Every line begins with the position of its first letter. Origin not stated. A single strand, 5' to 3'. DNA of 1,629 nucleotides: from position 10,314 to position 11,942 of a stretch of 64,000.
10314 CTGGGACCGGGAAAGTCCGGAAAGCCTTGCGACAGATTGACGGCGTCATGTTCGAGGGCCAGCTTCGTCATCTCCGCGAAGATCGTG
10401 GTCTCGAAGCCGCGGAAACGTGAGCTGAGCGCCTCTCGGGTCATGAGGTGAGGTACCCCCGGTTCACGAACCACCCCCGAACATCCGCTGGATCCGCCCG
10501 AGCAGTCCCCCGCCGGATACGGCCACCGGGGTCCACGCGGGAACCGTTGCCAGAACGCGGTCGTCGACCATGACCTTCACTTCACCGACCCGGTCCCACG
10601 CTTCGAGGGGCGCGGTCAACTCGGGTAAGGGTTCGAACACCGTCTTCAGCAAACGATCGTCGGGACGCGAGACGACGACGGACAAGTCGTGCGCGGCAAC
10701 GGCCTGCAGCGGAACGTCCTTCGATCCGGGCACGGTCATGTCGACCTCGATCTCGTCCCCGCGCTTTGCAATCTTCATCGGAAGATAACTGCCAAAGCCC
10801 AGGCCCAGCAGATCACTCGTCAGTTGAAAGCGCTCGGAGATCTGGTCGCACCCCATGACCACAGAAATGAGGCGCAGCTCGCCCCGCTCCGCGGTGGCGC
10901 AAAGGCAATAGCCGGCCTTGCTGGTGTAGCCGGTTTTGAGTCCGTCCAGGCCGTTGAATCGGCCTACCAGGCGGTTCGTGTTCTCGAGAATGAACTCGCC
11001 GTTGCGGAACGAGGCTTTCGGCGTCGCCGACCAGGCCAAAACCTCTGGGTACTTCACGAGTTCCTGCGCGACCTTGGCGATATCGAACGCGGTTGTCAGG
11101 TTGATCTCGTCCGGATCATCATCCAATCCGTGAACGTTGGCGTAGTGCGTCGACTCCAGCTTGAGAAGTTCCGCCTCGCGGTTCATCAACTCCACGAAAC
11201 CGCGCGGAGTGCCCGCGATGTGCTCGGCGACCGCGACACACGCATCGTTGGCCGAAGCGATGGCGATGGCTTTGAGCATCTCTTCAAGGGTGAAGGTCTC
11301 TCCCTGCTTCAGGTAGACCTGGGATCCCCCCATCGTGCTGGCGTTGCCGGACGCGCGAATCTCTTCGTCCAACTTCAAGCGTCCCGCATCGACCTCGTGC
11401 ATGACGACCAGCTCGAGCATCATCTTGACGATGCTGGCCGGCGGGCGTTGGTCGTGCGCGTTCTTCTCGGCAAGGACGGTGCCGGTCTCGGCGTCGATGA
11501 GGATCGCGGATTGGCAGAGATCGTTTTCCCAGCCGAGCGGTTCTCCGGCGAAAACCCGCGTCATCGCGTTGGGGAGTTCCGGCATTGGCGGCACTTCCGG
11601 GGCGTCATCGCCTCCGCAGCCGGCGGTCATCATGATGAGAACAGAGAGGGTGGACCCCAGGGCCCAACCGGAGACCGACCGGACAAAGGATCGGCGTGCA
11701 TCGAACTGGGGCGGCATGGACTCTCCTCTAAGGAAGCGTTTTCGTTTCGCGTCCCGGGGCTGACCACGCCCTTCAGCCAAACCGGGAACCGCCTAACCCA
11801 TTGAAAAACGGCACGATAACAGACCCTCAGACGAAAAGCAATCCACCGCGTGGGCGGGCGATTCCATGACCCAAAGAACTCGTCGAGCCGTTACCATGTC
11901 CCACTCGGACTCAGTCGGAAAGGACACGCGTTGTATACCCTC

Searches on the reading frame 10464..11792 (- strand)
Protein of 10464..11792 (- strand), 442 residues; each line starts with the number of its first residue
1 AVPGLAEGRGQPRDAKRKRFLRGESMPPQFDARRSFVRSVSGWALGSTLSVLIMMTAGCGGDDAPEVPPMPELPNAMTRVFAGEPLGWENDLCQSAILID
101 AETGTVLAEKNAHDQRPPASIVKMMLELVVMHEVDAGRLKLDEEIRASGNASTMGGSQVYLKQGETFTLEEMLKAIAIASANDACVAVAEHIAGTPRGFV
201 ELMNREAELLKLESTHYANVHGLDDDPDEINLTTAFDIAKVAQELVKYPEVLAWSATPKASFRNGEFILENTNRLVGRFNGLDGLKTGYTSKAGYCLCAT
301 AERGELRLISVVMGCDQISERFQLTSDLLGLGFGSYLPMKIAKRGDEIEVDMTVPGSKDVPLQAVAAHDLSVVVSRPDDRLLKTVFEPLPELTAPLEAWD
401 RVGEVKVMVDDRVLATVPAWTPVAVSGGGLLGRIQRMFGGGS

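Call 43: search_protein_families(library=pfam, proteins=[window:10464-11792:-], max_evalue=0.0001)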
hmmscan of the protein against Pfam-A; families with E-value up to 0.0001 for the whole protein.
window:10464-11792:- (442 aa): 3 families
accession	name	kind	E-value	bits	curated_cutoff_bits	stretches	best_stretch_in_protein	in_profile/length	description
PF00768.25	Peptidase_S11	-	1.4e-67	228.1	27.6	1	94-316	13-238/239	D-alanyl-D-alanine carboxypeptidase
PF13354.11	Beta-lactamase2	-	6.6e-11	42.4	22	1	99-247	5-148/214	Beta-lactamase enzyme family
PF07943.18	PBP5_C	-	3e-09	37.3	21.2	1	339-421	4-85/91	Penicillin-binding protein 5, C-terminal domain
